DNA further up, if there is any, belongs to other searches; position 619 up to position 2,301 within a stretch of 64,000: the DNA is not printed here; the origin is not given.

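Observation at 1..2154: Pyrrolysine-free MtmB homolog directly behind a BMP-family binding protein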

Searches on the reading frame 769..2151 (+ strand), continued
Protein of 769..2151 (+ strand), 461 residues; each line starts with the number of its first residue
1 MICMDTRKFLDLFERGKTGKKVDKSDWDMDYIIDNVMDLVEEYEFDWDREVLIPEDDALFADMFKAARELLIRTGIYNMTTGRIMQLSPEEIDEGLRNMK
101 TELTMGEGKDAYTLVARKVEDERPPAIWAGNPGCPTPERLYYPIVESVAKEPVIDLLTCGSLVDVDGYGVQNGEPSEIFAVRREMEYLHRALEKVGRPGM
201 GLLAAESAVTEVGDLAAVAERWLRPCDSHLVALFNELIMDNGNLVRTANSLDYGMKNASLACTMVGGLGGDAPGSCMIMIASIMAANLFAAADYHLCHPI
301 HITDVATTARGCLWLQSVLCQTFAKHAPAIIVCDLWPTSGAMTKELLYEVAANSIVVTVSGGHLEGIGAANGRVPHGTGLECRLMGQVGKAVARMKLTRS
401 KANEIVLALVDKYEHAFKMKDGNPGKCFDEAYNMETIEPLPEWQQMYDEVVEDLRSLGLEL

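Call 30: search_solved_structures(query=L001:8546-9955:+, max_evalue=0.01, show_alignments=2)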
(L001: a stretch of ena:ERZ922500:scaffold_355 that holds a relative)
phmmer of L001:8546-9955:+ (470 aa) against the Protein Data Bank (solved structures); distinct sequences matched with E-value up to 0.01: 8.
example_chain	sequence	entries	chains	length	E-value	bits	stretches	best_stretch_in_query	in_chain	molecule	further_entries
6pi5_A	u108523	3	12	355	9.1e-36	127.2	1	135-463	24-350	Atrazine periplasmic binding protein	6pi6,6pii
3s99_A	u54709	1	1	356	4.3e-31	111.8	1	134-463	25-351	Basic membrane lipoprotein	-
2hqb_A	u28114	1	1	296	1.1e-17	67.7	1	142-424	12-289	Transcriptional activator of comK gene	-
7x0r_A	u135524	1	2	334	6.7e-12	48.6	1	130-428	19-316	Lbp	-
9q1u_A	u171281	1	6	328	4.6e-06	29.4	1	233-363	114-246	Basic membrane protein A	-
6shu_A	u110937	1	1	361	0.00052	22.6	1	233-364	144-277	Basic membrane protein D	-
4iil_A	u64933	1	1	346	0.00064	22.3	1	231-425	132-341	Membrane lipoprotein TpN38(b)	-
4p98_A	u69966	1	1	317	0.0037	19.8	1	281-426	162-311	Extracellular solute-binding protein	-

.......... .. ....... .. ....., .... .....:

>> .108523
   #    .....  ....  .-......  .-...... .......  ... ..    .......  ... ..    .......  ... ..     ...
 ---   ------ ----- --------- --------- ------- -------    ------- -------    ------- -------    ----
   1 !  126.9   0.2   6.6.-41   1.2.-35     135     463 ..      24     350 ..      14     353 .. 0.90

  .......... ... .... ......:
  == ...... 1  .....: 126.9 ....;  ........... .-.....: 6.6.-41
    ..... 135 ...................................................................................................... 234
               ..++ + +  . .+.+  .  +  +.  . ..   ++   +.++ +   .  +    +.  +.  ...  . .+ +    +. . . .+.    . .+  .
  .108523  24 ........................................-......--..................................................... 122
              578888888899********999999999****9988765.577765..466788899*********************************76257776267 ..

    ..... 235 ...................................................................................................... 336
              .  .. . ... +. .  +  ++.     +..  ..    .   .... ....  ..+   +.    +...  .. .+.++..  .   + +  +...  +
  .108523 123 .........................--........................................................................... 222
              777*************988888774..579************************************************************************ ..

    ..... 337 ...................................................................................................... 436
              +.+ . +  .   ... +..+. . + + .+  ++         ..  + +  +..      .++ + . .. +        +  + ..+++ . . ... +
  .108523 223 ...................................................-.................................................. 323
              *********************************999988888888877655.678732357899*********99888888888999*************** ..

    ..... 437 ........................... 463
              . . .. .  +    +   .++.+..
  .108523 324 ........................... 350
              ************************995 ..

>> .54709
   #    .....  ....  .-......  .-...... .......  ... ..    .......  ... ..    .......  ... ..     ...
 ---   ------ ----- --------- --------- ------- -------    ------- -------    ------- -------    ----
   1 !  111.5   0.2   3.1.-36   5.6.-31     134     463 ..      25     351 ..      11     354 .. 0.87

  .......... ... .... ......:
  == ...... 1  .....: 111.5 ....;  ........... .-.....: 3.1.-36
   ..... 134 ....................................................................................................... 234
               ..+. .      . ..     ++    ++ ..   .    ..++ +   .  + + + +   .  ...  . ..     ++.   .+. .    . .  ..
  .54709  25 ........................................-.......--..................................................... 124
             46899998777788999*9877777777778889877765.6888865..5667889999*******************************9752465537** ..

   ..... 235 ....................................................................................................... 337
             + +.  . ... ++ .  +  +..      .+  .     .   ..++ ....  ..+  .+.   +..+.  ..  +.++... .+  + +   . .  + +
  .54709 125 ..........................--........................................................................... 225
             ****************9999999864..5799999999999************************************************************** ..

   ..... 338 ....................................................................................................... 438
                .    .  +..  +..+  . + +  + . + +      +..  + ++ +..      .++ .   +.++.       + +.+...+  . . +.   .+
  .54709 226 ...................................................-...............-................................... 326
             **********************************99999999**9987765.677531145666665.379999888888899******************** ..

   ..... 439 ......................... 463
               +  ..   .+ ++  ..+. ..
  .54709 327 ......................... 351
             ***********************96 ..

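Call 31: search_solved_structures(query=L049:11444-12994:+, max_evalue=10)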
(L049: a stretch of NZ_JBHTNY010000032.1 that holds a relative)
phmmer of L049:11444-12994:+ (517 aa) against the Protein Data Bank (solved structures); distinct sequences matched with E-value up to 10: 9.
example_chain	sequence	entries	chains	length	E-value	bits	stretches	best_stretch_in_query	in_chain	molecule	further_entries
8zo8_QJ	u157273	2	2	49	0.13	13.7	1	132-160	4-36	Cytochrome b-c1 complex subunit 10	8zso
8zos_J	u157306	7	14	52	0.14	13.6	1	132-160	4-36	Cytochrome b-c1 complex subunit 10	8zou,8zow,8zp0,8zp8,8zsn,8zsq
5gup_3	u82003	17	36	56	0.18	13.3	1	132-160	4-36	Cytochrome b-c1 complex subunit 10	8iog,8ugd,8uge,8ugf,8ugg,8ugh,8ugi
8zo8_Qj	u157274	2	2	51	0.19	13.2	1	133-160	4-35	Cytochrome b-c1 complex subunit 10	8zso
8p65_K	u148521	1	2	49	0.55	11.7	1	133-160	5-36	Cytochrome b-c1 complex subunit 10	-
1sqq_K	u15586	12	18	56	0.75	11.2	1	133-160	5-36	Ubiquinol-cytochrome c reductase complex 6.4 kDa protein | Ubiquinol-cytochrome c reductase iron-sulfur subunit, mitochondrial precursor (EC 1.10.2.2 | Cytochro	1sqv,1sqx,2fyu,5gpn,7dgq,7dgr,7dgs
5klv_K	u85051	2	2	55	0.9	11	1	133-160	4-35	Cytochrome b-c1 complex subunit 10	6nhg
7o37_K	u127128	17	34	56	0.98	10.8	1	132-160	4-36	Cytochrome b-c1 complex subunit 10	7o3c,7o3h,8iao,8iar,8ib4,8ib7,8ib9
1sqb_K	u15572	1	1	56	1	10.8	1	133-161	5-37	Ubiquinol-cytochrome C reductase complex 6.4 kDa protein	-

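Call 39: search_protein_families(library=pfam, proteins=[L079:1679-2725:+, L079:2742-3989:-, L079:4943-7306:+, L087:18-1142:+, L087:1643-3070:+, L087:3141-4145:+, L087:5617-7086:+, L087:7116-7586:+, L080:13153-14925:-, L084:2831-5257:-], max_evalue=0.0001)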
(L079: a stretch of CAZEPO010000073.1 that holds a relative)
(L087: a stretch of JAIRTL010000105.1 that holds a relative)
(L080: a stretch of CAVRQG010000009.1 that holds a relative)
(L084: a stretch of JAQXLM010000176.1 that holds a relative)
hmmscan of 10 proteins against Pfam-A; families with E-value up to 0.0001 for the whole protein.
L079:1679-2725:+ (349 aa): 1 family
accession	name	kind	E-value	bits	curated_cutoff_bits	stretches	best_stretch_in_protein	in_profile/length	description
PF01208.23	URO-D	-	2.7e-61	208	23.9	1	44-345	36-345/346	Uroporphyrinogen decarboxylase (URO-D)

L079:2742-3989:- (415 aa): 3 families
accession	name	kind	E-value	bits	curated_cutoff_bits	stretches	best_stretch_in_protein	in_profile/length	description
PF10114.15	PocR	-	8.9e-28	97.5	23.9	1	7-166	2-158/162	Sensory domain found in PocR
PF00165.29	HTH_AraC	-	1.1e-24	86.4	26.6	2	379-415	6-41/42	Bacterial regulatory helix-turn-helix proteins, AraC family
PF12833.13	HTH_18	-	1.3e-24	86.7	33.6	1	339-415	2-78/80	Helix-turn-helix domain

L079:4943-7306:+ (788 aa): 3 families
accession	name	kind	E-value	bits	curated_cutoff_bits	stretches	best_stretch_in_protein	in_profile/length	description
PF14574.11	RACo_C_ter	-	2.3e-70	237.1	27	1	553-787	1-249/261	C-terminal domain of RACo the ASKHA domain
PF17651.6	Raco_middle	-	5.5e-39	133.9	26.8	1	388-550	1-162/163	RACo middle region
PF00111.32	Fer2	-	7.3e-12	45.5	21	1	252-326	6-77/77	2Fe-2S iron-sulfur cluster binding domain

L087:18-1142:+ (375 aa): 0 families

L087:1643-3070:+ (476 aa): 1 family
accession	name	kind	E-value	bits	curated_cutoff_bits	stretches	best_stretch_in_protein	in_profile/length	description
PF01208.23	URO-D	-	9.5e-12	45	23.9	1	269-470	157-345/346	Uroporphyrinogen decarboxylase (URO-D)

L087:3141-4145:+ (335 aa): 2 families
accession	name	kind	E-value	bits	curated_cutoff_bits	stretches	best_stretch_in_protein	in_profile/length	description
PF13407.12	Peripla_BP_4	-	2.1e-60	204.9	35.1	1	29-286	1-257/258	Periplasmic binding protein domain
PF00532.27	Peripla_BP_1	-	7.8e-11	42.4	22.2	1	28-239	3-210/281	Periplasmic binding proteins and sugar binding domain of LacI family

L087:5617-7086:+ (490 aa): 2 families
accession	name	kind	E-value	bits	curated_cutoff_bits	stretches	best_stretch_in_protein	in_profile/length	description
PF00370.27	FGGY_N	-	1.3e-22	81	28.8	1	21-260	3-244/245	FGGY family of carbohydrate kinases, N-terminal domain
PF02782.22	FGGY_C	-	5.8e-21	75.6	27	1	271-461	2-194/198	FGGY family of carbohydrate kinases, C-terminal domain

L087:7116-7586:+ (157 aa): 1 family
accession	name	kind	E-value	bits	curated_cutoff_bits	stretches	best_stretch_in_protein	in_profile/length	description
PF00583.31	Acetyltransf_1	-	7.4e-06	26.7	20.7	1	23-122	5-98/116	Acetyltransferase (GNAT) family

L080:13153-14925:- (590 aa): 3 families
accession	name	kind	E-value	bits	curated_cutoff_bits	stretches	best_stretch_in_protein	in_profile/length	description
PF02310.24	B12-binding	-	3.9e-28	98.2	32.1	1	468-576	2-116/121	B12 binding domain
PF01208.23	URO-D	-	4.2e-18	65.9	23.9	1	151-345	151-345/346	Uroporphyrinogen decarboxylase (URO-D)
PF02607.22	B12-binding_2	-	1.3e-16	61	23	1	383-453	3-72/74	B12 binding domain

L084:2831-5257:- (808 aa): 6 families
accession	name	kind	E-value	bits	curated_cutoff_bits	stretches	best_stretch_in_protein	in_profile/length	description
PF02574.22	S-methyl_trans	-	2.4e-66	224.9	22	1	33-298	2-281/283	Homocysteine S-methyltransferase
PF00809.28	Pterin_bind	-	3.3e-33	115.8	25.5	1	332-551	1-240/244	Pterin binding enzyme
PF02310.24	B12-binding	-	8.4e-24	84.2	32.1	1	690-796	1-111/121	B12 binding domain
PF02607.22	B12-binding_2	-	2.3e-14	53.8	23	1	605-676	3-74/74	B12 binding domain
PF03599.22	CdhD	-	1.5e-05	24.4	24.8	0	385-463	85-162/387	CO dehydrogenase/acetyl-CoA synthase delta subunit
PF02007.24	MtrH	-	8.8e-05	22.2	22.8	0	359-526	49-225/299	Tetrahydromethanopterin S-methyltransferase MtrH subunit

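Call 44: search_solved_structures(query=L054:3034-4695:+, max_evalue=1e-10)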
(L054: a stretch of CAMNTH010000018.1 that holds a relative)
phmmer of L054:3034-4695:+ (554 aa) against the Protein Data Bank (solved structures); distinct sequences matched with E-value up to 1e-10: 1.
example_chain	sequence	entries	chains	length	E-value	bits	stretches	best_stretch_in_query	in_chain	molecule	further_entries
3nqb_A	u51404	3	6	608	1.3e-58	202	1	4-516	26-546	Adenine deaminase 2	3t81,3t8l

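Call 45: search_solved_structures(query=L049:8131-9825:-, max_evalue=1e-10)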
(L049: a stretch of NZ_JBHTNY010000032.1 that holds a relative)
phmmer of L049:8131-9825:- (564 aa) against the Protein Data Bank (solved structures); distinct sequences matched with E-value up to 1e-10: 2.
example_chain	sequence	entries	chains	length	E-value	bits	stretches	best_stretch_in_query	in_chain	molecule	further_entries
3nqb_A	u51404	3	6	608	2e-78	267.7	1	8-512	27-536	Adenine deaminase 2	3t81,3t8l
9jql_A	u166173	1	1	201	1.1e-12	50.8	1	420-558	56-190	Putative adenine deaminase YerA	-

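Call 48: find_homologous_proteins(query=L049:11444-12994:+, max_evalue=0.00001)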
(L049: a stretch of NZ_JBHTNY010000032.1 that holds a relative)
Query L049:11444-12994:+ (517 aa): 1406 proteins with E <= 0.00001 among 8000 candidates; the best 120 are listed.
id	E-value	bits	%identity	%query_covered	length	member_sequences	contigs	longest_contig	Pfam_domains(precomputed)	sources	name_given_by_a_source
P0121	0.0e+0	1145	100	100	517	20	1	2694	-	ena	-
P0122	0.0e+0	1140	99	100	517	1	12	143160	-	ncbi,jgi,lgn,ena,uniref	ncbi:xanthine/uracil/vitamin C permease [uncultured Robinsoniella sp.]|uniref:xanthine/uracil/vitami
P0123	0.0e+0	1128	98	100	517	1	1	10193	-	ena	-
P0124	0.0e+0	1046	89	100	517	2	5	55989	-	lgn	-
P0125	1.0e-296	1002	86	100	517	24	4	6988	-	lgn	-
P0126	1.7e-296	1002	86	100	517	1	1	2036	-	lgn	-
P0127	3.4e-296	1001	86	100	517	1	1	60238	-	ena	-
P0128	3.6e-296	1001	86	100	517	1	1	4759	-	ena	-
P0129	9.7e-296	999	85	100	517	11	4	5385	-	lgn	-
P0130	9.5e-291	983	84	100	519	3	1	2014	-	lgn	-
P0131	3.3e-275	931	79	100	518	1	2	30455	-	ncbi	-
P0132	4.6e-273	924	76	100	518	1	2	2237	-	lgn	-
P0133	8.1e-273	924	76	100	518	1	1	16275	-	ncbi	ncbi:MAG: xanthine/uracil/vitamin C permease [Spirochaetota bacterium]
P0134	3.9e-272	921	77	100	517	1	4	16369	-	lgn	-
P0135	1.5e-266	903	74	100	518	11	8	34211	-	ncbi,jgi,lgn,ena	jgi:AGZA family xanthine/uracil permease-like MFS transporter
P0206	1.4e-175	603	52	100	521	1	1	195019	-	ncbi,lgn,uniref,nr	ncbi:putative MFS transporter, AGZA family, xanthine/uracil permease [Desulfonispora thiosulfatigene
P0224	3.3e-174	598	54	100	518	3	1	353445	-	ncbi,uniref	ncbi:xanthine/uracil/vitamin C permease [Desulfosediminicola sp.]|uniref:xanthine/uracil/vitamin C p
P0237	3.3e-173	595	51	100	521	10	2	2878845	-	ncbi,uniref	ncbi:xanthine/uracil/vitamin C permease [Clostridium paraputrificum]|uniref:xanthine/uracil/vitamin 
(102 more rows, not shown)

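Call 57: predict_structure(alignment_id=A1)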
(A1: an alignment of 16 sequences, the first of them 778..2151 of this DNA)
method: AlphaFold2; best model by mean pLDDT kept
length: 458 residues; sequences in the alignment: 16
mean_pLDDT: 77.8   pTM: 0.84
mean pLDDT of the five models: 77.8, 60.6, 60.1, 58.6, 48.7
residues with pLDDT >= 90: 72; 70-90: 264; 50-70: 104; < 50: 18
segments of 3 or more residues with pLDDT < 50: 204-206, 261-264, 362-369
pLDDT, mean of each block of 10 residues (from residue 1): 77 85 76 90 88 93 93 85 89 86 82 82 73 77 85 73 68 74 84 80 51 58 59 68 67 71 59 86 81 66 68 88 85 63 87 71 44 71 89 90 93 69 79 89 94 94
secondary structure, 60 per line:
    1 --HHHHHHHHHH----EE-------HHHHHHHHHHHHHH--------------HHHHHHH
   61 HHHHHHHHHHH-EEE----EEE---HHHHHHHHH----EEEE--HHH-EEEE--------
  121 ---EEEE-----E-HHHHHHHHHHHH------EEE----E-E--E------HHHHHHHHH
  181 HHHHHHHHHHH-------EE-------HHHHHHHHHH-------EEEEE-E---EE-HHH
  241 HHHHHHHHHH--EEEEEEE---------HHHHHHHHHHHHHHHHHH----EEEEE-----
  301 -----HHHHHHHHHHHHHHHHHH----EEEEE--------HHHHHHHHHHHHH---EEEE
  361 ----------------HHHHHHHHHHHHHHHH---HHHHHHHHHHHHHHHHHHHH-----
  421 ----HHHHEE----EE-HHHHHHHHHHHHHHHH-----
elements in order: H3-12 H26-39 H54-71 E73-75 E80-82 H86-94 E99-102 E109-112 E124-127 H135-146 E153-155 H172-191 H208-217 E225-229 H238-250 E253-259 H269-286 E291-295 H306-323 E328-332 H341-353 E357-360 H377-392 H396-415 H425-428 H438-453

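Call 61: fold_search(model_id=the predicted structure, library=pdb)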
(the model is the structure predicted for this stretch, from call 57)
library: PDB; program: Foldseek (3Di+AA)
matches with E <= 10: 1428; with E <= 0.001: 12
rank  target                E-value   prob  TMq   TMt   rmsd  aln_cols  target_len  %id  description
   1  1l2q                  4.5e-34  1.00  0.89  0.89   2.7       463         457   28  Crystal Structure of the Methanosarcina barkeri Monomethylamine Methyltransferase (MtmB) (released 2002-06-05)
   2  1nth                  5.6e-34  1.00  0.89  0.89   2.7       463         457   28  Crystal structure of the methanosarcina barkeri monomethylamine methyltransferase (MTMB) (released 2003-02-04)
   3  1tv2                  2.0e-33  1.00  0.89  0.89   2.7       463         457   28  Crystal structure of the hydroxylamine MtmB complex (released 2004-10-19)
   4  7xcl_A                4.4e-08  1.00  0.53  0.49  12.5       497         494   10  Crystal structure of trimethylamine methyltransferase MttB from Methanosarcina barkeri at 2.5 A resolution (released 2023-01-18)
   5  7xcm_C                6.4e-08  1.00  0.54  0.50  12.4       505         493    8  Crystal structure of sulfite MttB structure at 3.2 A resolution (released 2023-01-18)
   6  7xcn_A                1.9e-07  1.00  0.52  0.49  12.9       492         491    9  Crystal structure of the MttB-MttC complex at 2.7 A resolution (released 2023-01-18)
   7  7xcm_A                3.0e-07  1.00  0.51  0.48  13.1       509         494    9  Crystal structure of sulfite MttB structure at 3.2 A resolution (released 2023-01-18)
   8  7xcl_C                4.6e-07  1.00  0.50  0.47  12.1       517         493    9  Crystal structure of trimethylamine methyltransferase MttB from Methanosarcina barkeri at 2.5 A resolution (released 2023-01-18)
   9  2qne_A                3.5e-06  1.00  0.50  0.48  14.4       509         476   11  Crystal structure of putative methyltransferase (ZP_00558420.1) from Desulfitobacterium hafniense Y51 at 2.30 A resolu (released 2007-08-14)
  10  9yce_B                3.9e-06  1.00  0.51  0.50  12.7       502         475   11  Active site of MtgB, a glycine betaine methyltransferase from the MttB superfamily (released 2026-03-11)
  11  9yce_A                6.3e-06  1.00  0.50  0.48  13.2       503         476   12  Active site of MtgB, a glycine betaine methyltransferase from the MttB superfamily (released 2026-03-11)
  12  2qne_B                3.8e-05  1.00  0.52  0.50  12.8       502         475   11  Crystal structure of putative methyltransferase (ZP_00558420.1) from Desulfitobacterium hafniense Y51 at 2.30 A resolu (released 2007-08-14)
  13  7yk5_A                1.1e-03  0.97  0.28  0.27  10.7       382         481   12  Rubisco from Phaeodactylum tricornutum bound to PYCO1(452-592) (released 2023-06-21)
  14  4cno_C                1.4e-03  1.00  0.33  0.55   6.3       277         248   12  Structure of the Salmonella typhi Type I dehydroquinase inhibited by a 3-dehydroquinic acid derivative (released 2014-10-08)
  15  7req_B                1.4e-03  0.95  0.33  0.26  20.8       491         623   10  METHYLMALONYL-COA MUTASE, 2-CARBOXYPROPYL-COA INHIBITOR COMPLEX (released 1998-09-16)
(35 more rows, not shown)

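Call 63: predict_structure(alignment_id=A2)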
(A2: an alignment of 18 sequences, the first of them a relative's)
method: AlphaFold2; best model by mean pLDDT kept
length: 517 residues; sequences in the alignment: 18
mean_pLDDT: 73.4   pTM: 0.77
mean pLDDT of the five models: 73.4, 70.5, 62.2, 61.5, 61.5
residues with pLDDT >= 90: 63; 70-90: 272; 50-70: 129; < 50: 53
segments of 3 or more residues with pLDDT < 50: 1-4, 186-192, 386-412, 415-425, 515-517
pLDDT, mean of each block of 10 residues (from residue 1): 56 76 77 82 89 89 88 78 63 77 80 94 91 82 81 67 55 63 51 57 72 71 78 93 77 82 80 87 92 87 66 80 84 68 64 71 76 75 49 39 39 46 51 80 86 90 82 61 75 90 71 51
secondary structure, 60 per line:
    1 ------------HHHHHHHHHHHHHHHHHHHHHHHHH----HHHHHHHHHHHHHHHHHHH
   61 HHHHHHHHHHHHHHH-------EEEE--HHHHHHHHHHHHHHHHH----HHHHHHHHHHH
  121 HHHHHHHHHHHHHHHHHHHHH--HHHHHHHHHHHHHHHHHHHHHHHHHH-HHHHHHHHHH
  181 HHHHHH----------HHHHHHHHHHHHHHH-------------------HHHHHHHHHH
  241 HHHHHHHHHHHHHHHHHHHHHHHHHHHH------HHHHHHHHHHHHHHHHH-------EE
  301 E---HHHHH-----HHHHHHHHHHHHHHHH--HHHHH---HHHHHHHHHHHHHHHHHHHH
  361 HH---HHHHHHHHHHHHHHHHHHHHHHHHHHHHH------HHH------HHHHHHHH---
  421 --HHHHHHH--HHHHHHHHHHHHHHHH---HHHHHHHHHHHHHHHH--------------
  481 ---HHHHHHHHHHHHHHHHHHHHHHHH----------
elements in order: H13-37 H42-75 E83-86 H89-105 H110-141 H144-169 H171-186 H197-211 H231-268 H275-291 E299-301 H305-309 H315-330 H333-337 H341-362 H366-394 H410-417 H423-429 H432-447 H451-466 H484-507
